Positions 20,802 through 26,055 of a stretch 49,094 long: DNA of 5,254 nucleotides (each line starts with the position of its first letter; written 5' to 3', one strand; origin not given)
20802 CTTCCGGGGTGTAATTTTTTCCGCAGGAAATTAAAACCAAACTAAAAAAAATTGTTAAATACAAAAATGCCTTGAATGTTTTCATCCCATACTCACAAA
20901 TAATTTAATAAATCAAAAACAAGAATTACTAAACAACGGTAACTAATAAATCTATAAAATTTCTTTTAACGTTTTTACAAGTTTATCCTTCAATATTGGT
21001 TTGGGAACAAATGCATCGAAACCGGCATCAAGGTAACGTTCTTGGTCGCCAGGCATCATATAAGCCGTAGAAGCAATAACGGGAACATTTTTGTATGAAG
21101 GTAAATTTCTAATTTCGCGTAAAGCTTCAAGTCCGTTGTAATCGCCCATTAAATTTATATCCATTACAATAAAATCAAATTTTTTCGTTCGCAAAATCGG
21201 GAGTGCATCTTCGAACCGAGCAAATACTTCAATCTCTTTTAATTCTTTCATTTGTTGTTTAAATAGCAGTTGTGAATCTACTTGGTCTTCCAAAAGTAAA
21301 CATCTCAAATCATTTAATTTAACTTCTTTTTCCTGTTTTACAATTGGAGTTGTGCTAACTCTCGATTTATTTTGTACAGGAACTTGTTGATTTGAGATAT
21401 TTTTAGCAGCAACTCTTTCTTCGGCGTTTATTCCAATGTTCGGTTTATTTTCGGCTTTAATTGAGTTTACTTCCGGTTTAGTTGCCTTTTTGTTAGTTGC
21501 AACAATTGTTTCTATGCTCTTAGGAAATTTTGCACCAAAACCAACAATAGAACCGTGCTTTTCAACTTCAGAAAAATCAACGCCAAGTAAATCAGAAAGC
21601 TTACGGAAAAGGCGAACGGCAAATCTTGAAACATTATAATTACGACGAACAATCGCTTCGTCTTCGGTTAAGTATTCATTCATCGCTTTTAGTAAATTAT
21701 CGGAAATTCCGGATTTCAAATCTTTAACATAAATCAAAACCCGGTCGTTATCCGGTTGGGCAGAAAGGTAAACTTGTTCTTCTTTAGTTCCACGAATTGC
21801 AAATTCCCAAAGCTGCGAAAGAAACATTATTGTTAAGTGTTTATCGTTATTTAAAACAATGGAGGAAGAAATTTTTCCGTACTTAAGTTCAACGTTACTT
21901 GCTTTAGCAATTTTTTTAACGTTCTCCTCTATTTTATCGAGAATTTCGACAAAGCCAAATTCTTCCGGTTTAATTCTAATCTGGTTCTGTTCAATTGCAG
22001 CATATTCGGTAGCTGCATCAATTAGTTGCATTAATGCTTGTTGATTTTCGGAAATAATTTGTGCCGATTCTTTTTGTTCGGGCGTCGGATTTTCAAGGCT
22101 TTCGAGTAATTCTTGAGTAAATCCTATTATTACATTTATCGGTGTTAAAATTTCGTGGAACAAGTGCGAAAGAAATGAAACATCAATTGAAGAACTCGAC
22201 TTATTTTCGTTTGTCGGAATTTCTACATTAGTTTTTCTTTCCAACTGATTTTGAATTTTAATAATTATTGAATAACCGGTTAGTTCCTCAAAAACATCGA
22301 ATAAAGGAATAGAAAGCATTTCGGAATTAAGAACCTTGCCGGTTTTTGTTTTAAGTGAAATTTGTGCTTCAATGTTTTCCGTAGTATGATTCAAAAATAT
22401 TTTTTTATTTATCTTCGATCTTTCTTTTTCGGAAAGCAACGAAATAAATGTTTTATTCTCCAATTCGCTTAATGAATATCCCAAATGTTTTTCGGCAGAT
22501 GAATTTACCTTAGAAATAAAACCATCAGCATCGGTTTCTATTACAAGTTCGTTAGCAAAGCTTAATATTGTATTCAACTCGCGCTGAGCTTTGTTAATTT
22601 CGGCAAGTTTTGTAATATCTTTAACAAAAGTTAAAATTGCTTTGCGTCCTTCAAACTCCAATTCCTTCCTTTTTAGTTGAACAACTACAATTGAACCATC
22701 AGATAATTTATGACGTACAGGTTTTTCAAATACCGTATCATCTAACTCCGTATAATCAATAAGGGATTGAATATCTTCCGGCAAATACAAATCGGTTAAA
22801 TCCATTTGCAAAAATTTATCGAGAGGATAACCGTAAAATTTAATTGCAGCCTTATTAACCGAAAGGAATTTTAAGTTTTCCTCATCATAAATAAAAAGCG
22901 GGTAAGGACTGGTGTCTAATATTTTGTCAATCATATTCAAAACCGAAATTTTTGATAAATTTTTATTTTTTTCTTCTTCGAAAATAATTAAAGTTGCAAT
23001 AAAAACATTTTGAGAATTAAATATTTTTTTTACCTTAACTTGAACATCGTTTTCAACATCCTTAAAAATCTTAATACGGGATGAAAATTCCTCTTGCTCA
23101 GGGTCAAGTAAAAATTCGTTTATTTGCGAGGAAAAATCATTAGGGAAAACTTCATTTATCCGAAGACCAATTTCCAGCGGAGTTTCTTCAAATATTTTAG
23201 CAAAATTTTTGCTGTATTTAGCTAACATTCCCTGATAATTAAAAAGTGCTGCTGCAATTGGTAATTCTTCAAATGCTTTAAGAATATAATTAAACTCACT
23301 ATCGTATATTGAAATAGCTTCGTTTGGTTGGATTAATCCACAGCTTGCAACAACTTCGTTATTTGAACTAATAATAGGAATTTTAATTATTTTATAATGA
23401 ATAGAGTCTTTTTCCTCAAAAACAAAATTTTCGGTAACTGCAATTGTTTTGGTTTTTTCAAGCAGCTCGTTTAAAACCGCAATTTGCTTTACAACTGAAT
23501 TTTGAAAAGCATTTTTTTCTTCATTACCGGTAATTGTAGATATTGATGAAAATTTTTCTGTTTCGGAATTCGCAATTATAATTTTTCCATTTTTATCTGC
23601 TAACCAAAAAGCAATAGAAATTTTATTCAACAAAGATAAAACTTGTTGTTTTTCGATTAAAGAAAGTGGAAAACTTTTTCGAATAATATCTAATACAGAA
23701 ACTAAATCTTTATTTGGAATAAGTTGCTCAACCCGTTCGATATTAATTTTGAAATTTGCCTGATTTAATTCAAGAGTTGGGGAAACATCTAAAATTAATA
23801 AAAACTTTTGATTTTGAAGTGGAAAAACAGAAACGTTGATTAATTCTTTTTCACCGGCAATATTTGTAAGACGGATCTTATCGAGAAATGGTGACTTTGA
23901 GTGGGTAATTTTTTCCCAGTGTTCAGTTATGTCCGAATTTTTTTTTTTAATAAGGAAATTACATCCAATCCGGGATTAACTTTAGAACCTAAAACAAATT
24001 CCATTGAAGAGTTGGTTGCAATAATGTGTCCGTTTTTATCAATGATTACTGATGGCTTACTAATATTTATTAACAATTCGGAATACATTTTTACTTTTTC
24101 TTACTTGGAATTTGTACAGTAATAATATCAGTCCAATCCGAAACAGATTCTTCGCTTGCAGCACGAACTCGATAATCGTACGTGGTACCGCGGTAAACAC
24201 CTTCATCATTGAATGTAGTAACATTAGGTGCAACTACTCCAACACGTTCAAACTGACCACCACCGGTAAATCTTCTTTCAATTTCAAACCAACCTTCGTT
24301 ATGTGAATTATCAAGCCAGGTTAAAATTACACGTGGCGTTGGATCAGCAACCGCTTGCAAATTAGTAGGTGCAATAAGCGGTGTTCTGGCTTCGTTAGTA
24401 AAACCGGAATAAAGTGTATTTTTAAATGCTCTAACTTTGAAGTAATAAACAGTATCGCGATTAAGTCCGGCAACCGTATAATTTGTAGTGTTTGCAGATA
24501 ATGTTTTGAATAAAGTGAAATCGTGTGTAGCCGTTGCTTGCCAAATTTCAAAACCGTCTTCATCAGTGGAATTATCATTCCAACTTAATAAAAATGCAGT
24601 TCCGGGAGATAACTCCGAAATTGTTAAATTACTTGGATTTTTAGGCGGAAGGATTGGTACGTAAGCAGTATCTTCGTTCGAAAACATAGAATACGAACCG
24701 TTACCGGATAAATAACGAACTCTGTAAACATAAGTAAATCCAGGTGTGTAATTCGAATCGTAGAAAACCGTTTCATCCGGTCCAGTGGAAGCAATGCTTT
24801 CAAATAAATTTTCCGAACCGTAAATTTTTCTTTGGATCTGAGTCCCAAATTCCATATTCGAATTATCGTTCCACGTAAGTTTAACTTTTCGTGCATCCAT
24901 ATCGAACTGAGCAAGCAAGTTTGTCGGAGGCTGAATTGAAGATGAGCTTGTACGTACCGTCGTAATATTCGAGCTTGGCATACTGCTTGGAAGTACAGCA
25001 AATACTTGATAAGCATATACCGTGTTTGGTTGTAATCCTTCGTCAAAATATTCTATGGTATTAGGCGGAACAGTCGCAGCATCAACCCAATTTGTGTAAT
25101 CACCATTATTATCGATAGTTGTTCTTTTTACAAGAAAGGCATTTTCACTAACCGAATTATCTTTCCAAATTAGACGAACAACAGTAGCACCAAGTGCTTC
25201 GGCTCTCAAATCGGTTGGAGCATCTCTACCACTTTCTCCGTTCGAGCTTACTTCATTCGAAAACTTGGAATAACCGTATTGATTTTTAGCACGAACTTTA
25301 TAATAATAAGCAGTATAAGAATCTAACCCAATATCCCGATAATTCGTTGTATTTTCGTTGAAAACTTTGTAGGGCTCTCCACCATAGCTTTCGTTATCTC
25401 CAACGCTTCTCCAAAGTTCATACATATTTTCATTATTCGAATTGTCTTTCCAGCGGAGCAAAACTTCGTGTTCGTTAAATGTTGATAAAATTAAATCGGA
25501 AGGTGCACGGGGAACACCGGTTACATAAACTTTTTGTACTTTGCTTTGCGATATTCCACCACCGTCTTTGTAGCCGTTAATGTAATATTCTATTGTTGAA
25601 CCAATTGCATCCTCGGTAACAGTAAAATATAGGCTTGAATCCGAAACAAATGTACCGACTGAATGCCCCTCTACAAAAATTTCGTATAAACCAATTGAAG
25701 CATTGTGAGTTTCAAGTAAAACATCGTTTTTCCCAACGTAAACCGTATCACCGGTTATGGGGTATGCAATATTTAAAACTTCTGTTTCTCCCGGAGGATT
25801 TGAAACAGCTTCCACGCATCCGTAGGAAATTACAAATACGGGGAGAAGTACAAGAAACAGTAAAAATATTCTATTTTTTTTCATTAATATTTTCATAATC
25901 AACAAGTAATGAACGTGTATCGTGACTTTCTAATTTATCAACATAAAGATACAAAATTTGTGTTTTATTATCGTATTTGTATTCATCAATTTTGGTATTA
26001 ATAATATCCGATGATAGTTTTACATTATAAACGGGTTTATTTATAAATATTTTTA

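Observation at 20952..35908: Non-canonical synthase-dependent exopolysaccharide secretion locus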

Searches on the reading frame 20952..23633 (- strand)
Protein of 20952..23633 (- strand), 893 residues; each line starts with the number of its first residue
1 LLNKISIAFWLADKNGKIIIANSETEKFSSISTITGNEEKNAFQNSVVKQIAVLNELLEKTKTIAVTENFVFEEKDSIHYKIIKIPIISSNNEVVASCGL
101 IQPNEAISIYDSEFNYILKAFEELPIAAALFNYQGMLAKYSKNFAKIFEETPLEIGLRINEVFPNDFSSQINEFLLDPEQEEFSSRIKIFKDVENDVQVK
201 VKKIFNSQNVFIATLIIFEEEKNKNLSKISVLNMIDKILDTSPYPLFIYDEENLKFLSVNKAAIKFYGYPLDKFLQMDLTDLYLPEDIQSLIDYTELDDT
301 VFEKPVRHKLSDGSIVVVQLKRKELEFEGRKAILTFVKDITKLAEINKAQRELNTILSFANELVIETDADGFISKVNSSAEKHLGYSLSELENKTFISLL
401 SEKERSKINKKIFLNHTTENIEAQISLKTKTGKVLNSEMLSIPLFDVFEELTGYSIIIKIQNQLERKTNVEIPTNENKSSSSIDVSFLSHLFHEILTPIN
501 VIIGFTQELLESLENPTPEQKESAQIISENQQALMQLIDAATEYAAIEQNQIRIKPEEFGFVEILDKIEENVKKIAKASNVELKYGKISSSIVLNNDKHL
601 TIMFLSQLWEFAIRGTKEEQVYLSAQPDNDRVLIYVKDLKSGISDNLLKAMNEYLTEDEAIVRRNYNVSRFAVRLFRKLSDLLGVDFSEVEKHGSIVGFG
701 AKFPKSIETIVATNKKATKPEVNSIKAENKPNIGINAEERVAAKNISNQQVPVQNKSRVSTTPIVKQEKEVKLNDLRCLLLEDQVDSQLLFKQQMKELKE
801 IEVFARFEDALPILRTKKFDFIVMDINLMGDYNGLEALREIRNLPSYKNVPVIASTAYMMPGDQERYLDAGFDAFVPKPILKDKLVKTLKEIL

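Call 4: search_protein_families(library=pfam, proteins=[window:20952-23633:-], max_evalue=0.01)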
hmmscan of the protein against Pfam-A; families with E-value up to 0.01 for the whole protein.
window:20952-23633:- (893 aa): 7 families
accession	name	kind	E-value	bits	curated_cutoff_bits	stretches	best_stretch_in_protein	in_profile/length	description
PF13426.13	PAS_9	-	1.9e-19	70.3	27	2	245-342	3-103/103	PAS domain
PF00989.32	PAS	-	2.3e-19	69.9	22.6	2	353-458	3-110/113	PAS fold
PF00072.30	Response_reg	-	1.4e-16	61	30.2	1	779-889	2-110/111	Response regulator receiver domain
PF13188.13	PAS_8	-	2.9e-12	46.5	21.8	1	235-297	3-56/65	PAS domain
PF00512.31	HisKA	-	7.6e-10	39.1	26.9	1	487-549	5-65/66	His Kinase A (phospho-acceptor) domain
PF08448.16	PAS_4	-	1.5e-06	28.8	23.1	0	362-406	6-50/110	PAS fold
PF08447.18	PAS_3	-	8.4e-06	26.4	25.6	0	257-319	2-69/89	PAS fold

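Call 6: search_protein_families(library=ncbifam, proteins=[window:20952-23633:-], max_evalue=0.01)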
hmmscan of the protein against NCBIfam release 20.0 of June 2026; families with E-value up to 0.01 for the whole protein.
window:20952-23633:- (893 aa): 54 families (the best 25 are shown)
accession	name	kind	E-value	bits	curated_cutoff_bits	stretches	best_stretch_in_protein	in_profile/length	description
TIGR02956.1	TMAO_torS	equivalog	2.4e-30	105.4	676.5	2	766-893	692-820/967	TMAO reductase system sensor histidine kinase/response regulator TorS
NF041947.1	LuxQ_Vibrio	equivalog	1.1e-27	96.4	1200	2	344-718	342-705/843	quorum-sensing autoinducer 2 sensor kinase/phosphatase LuxQ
NF038297.2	hybrid_HK_HrmK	equivalog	6.7e-27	94.4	725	1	426-887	180-602/607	hybrid histidine kinase/response regulator HrmK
TIGR00229.1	sensory_box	domain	2.1e-24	86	22.9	2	237-347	9-123/126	PAS domain S-box protein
NF008318.0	PRK11107.1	equivalog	4.5e-23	81.3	890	2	745-890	636-782/920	two-component sensor histidine kinase BarA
TIGR02966.1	phoR_proteo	equivalog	8.7e-18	64.4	334.2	1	486-652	116-282/333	phosphate regulon sensor histidine kinase PhoR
NF011874.0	PRK15347.1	equivalog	8.8e-17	60.4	852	2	775-889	690-806/921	two component system sensor kinase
NF041832.1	near_NosP_CTERM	subfamily_domain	1.1e-15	57.6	400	1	486-652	9-172/370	NahK/ErcS family hybrid sensor histidine kinase/response regulator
NF046044.1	PnpS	equivalog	3e-15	56.1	400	1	344-647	48-333/390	two-component system histidine kinase PnpS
NF045901.1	HisKinLetSLeg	equivalog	8.7e-15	53.8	1650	2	758-892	654-788/906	two-component system sensor histidine kinase LetS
NF008543.0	PRK11466.1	equivalog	1.5e-13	49.6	982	2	478-649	438-610/914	TMAO reductase system sensor histidine kinase/response regulator TorS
NF047874.1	MASE3_PAS_HK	subfamily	6.8e-13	48.3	560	2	345-652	259-572/655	MASE3 domain-containing sensor histidine kinase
NF041831.1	NO_HK_NahK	exception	7.4e-12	44.1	1500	1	479-688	489-694/854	hybrid sensor histidine kinase/response regulator NahK/ErcS'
NF008312.0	PRK11100.1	equivalog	1.9e-10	40.2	356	1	487-650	259-420/477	two-component system sensor histidine kinase CreC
NF041210.1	his_kin_PieS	equivalog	3.1e-10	39.6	850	1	485-651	251-415/474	two component system sensor histidine kinase PieS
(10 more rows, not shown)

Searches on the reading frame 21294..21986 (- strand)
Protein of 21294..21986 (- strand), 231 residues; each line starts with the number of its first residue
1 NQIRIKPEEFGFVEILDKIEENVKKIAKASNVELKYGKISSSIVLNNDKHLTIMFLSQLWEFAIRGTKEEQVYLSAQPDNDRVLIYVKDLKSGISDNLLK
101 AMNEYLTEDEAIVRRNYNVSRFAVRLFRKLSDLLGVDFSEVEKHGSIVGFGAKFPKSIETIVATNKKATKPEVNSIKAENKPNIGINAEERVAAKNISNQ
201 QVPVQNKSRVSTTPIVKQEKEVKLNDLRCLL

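Call 60: search_protein_families(library=pfam, proteins=[window:21294-21986:-], max_evalue=10)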
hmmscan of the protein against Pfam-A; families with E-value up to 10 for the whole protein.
window:21294-21986:- (231 aa): 2 families
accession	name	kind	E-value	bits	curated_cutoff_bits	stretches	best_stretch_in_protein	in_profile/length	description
PF22804.1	ASA5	-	0.052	14.1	27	1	18-86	50-116/123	F1F0 ATP synthase subunit ASA5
PF02518.31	HATPase_c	-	0.17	12.7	26.4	1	56-148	10-103/111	Histidine kinase-, DNA gyrase B-, and HSP90-like ATPase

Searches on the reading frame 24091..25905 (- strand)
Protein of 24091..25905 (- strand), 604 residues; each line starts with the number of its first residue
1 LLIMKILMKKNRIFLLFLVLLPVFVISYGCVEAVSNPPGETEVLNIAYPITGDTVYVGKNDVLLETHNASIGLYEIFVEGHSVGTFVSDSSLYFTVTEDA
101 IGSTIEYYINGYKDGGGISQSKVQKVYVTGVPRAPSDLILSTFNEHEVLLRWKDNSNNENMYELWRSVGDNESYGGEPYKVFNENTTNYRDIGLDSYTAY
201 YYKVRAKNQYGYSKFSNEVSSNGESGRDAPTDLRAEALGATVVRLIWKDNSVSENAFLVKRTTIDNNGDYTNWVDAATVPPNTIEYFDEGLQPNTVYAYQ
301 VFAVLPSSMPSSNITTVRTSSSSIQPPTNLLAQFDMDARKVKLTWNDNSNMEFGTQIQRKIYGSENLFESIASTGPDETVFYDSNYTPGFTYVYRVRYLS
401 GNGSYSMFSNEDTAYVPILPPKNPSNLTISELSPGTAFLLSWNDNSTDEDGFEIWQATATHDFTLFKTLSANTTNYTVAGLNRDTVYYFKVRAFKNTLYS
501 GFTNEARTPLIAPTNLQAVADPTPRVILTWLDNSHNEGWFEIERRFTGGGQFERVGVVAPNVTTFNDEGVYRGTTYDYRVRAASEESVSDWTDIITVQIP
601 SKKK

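Call 4: search_protein_families(library=pfam, proteins=[window:24091-25905:-], max_evalue=0.01)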
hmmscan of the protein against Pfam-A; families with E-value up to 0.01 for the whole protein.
window:24091-25905:- (604 aa): 9 families
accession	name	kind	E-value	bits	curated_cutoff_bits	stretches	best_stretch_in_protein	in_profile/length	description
PF00041.27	fn3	-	1.1e-22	80.5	25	3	423-497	2-72/84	Fibronectin type III domain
PF21605.3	CRLF2-like_D2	-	7.4e-07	29.6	27.3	0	132-213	1-79/94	Cytokine receptor-like factor 2-like, D2 domain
PF25059.1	FN3_DSCAM-DSCAML_C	-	1.7e-06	28.7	39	0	439-496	10-67/89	DSCAM/DSCAML C-terminal Fn3-like domain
PF16656.11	Pur_ac_phosph_N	-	2e-06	28.7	30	0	454-495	40-82/93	Purple acid Phosphatase, N-terminal domain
PF25814.1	fn3_SORL1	-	8.1e-06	26.2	27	0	425-493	6-71/90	SORL1-like, fn3 domain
PF01108.23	Tissue_fac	-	0.0015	18.8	27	0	507-591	19-107/107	Tissue factor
PF10179.15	NDNF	-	0.0016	18.9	27.3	0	472-494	87-109/127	Neuron-derived neurotrophic factor, first Fn(III) domain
PF25788.1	Ig_Rha78A_N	-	0.0023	18.6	27.4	0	187-216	64-94/105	Rha78A-like, N-terminal immunoglobulin domain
PF24489.1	Ig_J_second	-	0.0029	18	27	1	158-219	26-90/105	Tip attachment protein J second Ig-like domain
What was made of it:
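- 24091..25905 (-): Lipoprotein with five Fn3-like repeats (W-x-DNS-x-x-E motif at residues 152, 247, 345, 442 and 530). The probable start is the ATG at 25884. Accessory member. Pfam fn3 at 1.1e-22 (call 4).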

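Call 6: search_protein_families(library=ncbifam, proteins=[window:24091-25905:-], max_evalue=0.01)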
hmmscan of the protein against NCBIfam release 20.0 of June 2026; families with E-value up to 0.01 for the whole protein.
window:24091-25905:- (604 aa): 0 families
